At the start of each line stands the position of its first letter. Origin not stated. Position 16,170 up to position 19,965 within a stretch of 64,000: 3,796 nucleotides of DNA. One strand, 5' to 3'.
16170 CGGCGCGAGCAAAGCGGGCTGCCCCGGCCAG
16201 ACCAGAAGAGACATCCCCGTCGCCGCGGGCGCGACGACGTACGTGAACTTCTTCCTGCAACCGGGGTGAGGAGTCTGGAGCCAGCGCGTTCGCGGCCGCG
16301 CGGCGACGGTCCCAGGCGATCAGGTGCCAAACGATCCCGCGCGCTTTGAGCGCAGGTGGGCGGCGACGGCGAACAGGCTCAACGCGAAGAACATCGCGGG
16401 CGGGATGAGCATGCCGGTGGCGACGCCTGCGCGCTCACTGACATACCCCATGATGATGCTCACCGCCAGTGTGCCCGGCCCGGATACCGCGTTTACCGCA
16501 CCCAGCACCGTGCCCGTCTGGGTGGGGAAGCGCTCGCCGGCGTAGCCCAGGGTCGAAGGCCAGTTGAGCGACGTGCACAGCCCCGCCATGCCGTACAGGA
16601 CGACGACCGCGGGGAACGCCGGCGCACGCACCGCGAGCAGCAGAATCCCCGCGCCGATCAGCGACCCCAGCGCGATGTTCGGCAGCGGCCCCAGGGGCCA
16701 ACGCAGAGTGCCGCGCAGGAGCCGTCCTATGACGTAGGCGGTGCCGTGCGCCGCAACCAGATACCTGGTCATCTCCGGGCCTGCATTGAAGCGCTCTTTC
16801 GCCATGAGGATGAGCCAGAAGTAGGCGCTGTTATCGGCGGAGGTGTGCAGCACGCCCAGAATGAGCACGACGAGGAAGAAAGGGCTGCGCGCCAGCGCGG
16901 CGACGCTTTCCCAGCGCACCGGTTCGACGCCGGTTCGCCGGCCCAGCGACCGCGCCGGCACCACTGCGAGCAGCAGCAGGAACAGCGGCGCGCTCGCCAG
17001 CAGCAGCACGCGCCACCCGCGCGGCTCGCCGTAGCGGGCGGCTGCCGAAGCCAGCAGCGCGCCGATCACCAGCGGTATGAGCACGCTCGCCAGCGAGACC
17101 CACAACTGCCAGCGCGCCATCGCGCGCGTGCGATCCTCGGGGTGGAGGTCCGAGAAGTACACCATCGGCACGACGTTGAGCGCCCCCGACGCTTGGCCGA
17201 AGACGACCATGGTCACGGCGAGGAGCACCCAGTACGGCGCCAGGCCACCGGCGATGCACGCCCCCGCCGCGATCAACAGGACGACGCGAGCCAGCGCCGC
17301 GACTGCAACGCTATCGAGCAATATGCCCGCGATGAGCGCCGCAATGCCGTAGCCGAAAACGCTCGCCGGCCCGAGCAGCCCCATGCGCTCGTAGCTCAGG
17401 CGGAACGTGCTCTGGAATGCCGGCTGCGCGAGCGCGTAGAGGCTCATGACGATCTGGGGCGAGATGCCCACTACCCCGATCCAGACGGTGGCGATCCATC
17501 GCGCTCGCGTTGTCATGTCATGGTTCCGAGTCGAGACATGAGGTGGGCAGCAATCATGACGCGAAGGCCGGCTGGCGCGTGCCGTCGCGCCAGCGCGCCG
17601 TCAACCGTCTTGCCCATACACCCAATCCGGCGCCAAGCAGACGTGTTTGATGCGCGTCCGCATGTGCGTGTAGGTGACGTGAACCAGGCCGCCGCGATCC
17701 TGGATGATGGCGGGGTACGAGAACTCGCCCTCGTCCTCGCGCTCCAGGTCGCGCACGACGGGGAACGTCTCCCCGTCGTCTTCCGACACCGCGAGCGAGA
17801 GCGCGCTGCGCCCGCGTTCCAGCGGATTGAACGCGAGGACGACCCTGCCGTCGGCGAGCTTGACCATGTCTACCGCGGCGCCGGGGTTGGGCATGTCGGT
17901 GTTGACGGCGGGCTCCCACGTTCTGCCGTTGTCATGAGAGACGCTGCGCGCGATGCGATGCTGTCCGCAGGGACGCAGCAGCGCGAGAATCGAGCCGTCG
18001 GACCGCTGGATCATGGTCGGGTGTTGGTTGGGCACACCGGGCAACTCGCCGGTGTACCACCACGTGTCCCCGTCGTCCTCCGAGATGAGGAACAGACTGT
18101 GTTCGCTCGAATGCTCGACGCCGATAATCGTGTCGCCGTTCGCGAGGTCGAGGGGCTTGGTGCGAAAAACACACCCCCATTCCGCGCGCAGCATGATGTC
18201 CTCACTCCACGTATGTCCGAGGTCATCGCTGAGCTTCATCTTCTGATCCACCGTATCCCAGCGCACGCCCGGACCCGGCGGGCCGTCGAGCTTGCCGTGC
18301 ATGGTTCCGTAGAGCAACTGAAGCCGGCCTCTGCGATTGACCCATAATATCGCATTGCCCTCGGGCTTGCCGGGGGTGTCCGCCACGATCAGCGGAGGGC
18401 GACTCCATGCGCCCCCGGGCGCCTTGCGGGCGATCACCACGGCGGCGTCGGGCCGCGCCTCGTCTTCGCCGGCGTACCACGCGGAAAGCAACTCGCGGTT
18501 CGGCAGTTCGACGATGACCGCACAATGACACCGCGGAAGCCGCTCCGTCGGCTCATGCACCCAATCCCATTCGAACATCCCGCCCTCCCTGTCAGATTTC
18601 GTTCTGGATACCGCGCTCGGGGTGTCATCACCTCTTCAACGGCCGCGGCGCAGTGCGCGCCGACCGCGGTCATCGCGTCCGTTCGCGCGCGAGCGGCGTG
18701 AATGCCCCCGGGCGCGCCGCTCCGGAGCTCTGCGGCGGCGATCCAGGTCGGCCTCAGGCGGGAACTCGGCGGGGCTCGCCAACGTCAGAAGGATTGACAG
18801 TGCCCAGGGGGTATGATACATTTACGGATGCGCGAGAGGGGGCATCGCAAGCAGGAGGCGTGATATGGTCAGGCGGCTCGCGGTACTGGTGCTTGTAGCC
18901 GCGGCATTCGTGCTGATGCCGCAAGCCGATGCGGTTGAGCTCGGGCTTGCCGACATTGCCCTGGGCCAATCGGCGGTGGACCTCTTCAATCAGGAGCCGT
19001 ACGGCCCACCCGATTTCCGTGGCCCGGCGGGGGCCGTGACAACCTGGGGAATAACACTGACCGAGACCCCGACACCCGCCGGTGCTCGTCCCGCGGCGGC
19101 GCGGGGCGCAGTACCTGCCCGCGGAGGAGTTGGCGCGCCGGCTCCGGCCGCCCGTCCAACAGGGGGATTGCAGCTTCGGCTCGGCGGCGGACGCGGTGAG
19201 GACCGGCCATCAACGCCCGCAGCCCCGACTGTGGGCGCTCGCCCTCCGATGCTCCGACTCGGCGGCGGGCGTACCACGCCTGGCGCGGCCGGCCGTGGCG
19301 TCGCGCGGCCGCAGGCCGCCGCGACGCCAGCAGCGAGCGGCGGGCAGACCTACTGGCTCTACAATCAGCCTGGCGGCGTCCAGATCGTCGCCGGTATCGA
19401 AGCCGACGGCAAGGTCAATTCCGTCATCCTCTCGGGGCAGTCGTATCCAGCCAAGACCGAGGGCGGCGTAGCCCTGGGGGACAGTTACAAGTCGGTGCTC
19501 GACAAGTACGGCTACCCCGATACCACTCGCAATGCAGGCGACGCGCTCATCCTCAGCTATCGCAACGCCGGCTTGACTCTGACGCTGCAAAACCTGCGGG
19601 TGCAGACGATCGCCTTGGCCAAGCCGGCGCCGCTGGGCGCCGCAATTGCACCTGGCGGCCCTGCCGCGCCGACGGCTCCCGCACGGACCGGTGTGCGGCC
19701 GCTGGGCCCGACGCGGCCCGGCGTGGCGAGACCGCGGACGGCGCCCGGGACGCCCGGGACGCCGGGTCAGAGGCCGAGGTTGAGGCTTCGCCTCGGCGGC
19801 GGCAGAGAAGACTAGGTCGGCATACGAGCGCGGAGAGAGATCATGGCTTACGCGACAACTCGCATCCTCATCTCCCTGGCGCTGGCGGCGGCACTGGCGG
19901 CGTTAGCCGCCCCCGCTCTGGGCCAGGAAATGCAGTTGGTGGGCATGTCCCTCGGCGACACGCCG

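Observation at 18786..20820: Tandem secreted paralogs carrying a novel repeated peptide motif L-R-L-G-G-G-R-[GD]-[EG]-D-R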

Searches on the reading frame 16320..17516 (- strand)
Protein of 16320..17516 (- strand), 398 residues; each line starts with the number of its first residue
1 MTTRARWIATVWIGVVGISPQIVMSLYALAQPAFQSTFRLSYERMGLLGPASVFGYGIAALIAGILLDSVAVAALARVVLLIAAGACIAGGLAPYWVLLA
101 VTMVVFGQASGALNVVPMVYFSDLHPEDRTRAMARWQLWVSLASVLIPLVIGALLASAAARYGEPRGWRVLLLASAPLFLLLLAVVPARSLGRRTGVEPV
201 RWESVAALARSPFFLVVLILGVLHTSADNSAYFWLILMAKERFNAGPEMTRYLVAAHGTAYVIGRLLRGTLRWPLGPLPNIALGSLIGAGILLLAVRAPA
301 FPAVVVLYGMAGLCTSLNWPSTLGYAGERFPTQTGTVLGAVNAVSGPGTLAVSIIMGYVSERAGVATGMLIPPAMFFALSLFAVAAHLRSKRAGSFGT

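Call 3: search_protein_families(library=pfam, proteins=[window:16320-17516:-], max_evalue=1)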
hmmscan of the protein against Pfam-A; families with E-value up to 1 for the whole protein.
window:16320-17516:- (398 aa): 1 family
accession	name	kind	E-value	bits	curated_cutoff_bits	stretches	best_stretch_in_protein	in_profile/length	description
PF07690.21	MFS_1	-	4.9e-24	85.3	33.4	2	23-270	11-260/347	Major Facilitator Superfamily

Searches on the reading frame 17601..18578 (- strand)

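Call 3: search_protein_families(library=pfam, proteins=[window:17601-18578:-], max_evalue=1)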
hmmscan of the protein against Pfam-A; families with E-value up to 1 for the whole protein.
window:17601-18578:- (325 aa): 5 families
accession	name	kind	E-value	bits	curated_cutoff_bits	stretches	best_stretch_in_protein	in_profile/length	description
PF13088.12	BNR_2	-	2.1e-51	175.4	31.4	1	29-301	2-277/277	BNR repeat-like domain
PF02012.26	BNR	-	3.2e-07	29.8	27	1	213-222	2-11/12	BNR/Asp-box repeat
PF13859.12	BNR_3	-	0.0047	16.8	27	1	159-227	147-216/308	BNR repeat-like domain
PF15902.12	Sortilin-Vps10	-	0.077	12.2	33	1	164-274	4-111/446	Sortilin, neurotensin receptor 3,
PF13810.12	DUF4185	-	0.079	12.6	39.5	0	213-234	131-152/309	Domain of unknown function (DUF4185)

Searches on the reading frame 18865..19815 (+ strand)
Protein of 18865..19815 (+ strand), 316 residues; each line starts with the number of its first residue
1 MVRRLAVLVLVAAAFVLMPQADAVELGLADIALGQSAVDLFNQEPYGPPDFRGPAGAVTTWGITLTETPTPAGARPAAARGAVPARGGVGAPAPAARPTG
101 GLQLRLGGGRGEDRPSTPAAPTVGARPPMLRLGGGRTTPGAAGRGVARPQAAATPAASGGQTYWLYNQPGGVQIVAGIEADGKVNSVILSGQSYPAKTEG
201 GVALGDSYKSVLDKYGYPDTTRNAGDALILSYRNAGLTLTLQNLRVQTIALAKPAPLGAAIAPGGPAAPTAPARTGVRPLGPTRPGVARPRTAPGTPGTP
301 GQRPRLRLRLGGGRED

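Call 3: search_protein_families(library=pfam, proteins=[window:18865-19815:+], max_evalue=1)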
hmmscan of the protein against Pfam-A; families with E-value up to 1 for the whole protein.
window:18865-19815:+ (316 aa): 0 families

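Call 4: search_protein_families(library=ncbifam, proteins=[window:18865-19815:+], max_evalue=1)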
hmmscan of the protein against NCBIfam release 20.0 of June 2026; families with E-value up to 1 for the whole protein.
window:18865-19815:+ (316 aa): 0 families

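Call 7: find_homologous_proteins(query=window:18865-19815:+, max_evalue=0.01)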
Query window:18865-19815:+ (316 aa): 12 proteins with E <= 0.01 among 8000 candidates.
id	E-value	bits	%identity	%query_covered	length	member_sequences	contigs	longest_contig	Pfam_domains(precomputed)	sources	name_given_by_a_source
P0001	9.9e-112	391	100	59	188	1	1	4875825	-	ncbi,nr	ncbi:MAG: hypothetical protein JSV65_02970 [Armatimonadota bacterium]|nr:MAG: hypothetical protein J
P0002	4.4e-75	271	54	98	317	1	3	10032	-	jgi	jgi:hypothetical protein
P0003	4.2e-72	261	51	99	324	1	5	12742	-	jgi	jgi:hypothetical protein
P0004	2.2e-69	252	72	37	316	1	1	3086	-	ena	-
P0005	2.3e-69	252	52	100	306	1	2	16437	-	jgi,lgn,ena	-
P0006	4.6e-67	244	54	86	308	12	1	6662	-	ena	-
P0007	1.5e-66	243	52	81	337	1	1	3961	-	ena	-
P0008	3.8e-66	241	53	58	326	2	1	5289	-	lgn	-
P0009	9.5e-65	237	51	86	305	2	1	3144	-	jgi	-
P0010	4.4e-62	228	49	90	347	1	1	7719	-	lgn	-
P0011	4.7e-57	212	65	35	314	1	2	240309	-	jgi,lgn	jgi:hypothetical protein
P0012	1.1e-56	210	49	87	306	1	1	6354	-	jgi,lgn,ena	-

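Call 23: predict_structure(alignment_id=A1)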
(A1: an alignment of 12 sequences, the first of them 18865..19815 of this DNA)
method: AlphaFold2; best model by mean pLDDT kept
length: 316 residues; sequences in the alignment: 12
mean_pLDDT: 57.6   pTM: 0.46
mean pLDDT of the five models: 57.6, 55.6, 55.0, 43.7, 37.2
residues with pLDDT >= 90: 5; 70-90: 114; 50-70: 45; < 50: 152
segments of 3 or more residues with pLDDT < 50: 18-21, 52-97, 99-103, 107-127, 129-143, 156-159, 256-303, 305-307, 312-314
pLDDT, mean of each block of 10 residues (from residue 1): 74 58 71 82 70 35 30 31 39 44 45 38 40 36 58 48 73 78 82 74 88 87 87 84 89 55 29 34 41 43 50 50
secondary structure, 60 per line:
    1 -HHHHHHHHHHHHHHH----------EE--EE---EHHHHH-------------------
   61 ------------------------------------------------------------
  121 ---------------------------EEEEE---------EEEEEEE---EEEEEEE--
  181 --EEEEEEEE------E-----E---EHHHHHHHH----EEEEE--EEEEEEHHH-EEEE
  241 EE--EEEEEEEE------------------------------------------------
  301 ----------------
elements in order: H2-16 H37-41 E148-152 E162-168 E172-178 E183-190 H208-215 E220-224 E227-232 E237-242 E245-252

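Call 65: search_solved_structures(query=A1, max_evalue=10)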
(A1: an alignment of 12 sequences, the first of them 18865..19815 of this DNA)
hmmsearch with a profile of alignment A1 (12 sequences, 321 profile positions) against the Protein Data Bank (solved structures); distinct sequences matched with E-value up to 10: 0.

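Call 68: fold_search(model_id=the predicted structure, library=pdb)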
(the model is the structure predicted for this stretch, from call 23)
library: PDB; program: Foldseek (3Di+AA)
matches with E <= 10: 528; with E <= 0.001: 1
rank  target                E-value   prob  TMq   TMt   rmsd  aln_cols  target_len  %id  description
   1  4ifa                  6.8e-04  1.00  0.23  0.24   8.9       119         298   15  1.5 Angstrom resolution crystal structure of an extracellular protein containing a SCP domain from Bacillus anthracis st (released 2012-12-26)
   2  4ygt                  4.6e-03  1.00  0.22  0.44   4.3       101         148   14  Crystal structure of a DUF4309 family protein (YjgB) from Bacillus subtilis subsp. subtilis str. 168 at 2.13 A resolutio (released 2015-03-18)
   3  4ki3_A                1.1e-01  0.10  0.10  0.14  13.4       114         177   11  1.70 Angstrom resolution crystal structure of outer-membrane lipoprotein carrier protein (lolA) from Yersinia pestis C (released 2013-05-15)
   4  4ki3_B                1.2e-01  0.08  0.10  0.15  13.3       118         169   12  1.70 Angstrom resolution crystal structure of outer-membrane lipoprotein carrier protein (lolA) from Yersinia pestis C (released 2013-05-15)
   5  4ki3_H                1.4e-01  0.10  0.09  0.14  13.6       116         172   13  1.70 Angstrom resolution crystal structure of outer-membrane lipoprotein carrier protein (lolA) from Yersinia pestis C (released 2013-05-15)
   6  4ki3_D                1.4e-01  0.09  0.09  0.13  13.3       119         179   13  1.70 Angstrom resolution crystal structure of outer-membrane lipoprotein carrier protein (lolA) from Yersinia pestis C (released 2013-05-15)
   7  7qcn_A                1.5e-01  0.38  0.10  0.08  13.0        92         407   11  Structure of the MUCIN-2 Cterminal domains: vWCN to TIL domains with a C2 symmetry (released 2023-03-08)
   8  3buu_A                1.8e-01  0.14  0.13  0.17  11.1       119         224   11  Crystal structure of LolA superfamily protein NE2245 from Nitrosomonas europaea (released 2008-01-22)
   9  8iue_U                2.3e-01  0.28  0.15  0.22   8.4       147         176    8  RNA polymerase III pre-initiation complex melting complex 1 (released 2023-05-24)
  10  7kmp                  2.3e-01  0.21  0.11  0.04  12.5       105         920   16  Crystal structure of the GH31 alpha-xylosidase (Xac1773) from Xanthomonas citri (released 2021-05-26)
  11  7edx_P                2.9e-01  0.63  0.15  0.25   6.2        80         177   11  p53-bound TFIID-based core PIC on HDM2 promoter (released 2021-05-05)
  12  4ki3_G                2.9e-01  0.06  0.10  0.14  13.2       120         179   12  1.70 Angstrom resolution crystal structure of outer-membrane lipoprotein carrier protein (lolA) from Yersinia pestis C (released 2013-05-15)
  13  7z0o_H                3.6e-01  0.25  0.15  0.23   8.0       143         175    8  Structure of transcription factor UAF in complex with TBP and 35S rRNA promoter DNA (released 2022-04-27)
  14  2z2p_A                3.6e-01  0.16  0.14  0.15  11.5       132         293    9  Crystal Structure of catalytically inactive H270A virginiamycin B lyase from Staphylococcus aureus with Quinupristin (released 2007-06-19)
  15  9tpm                  3.8e-01  0.33  0.15  0.19  10.7       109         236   11  Structure of LolB from Porphyromonas gingivalis (released 2026-02-18)
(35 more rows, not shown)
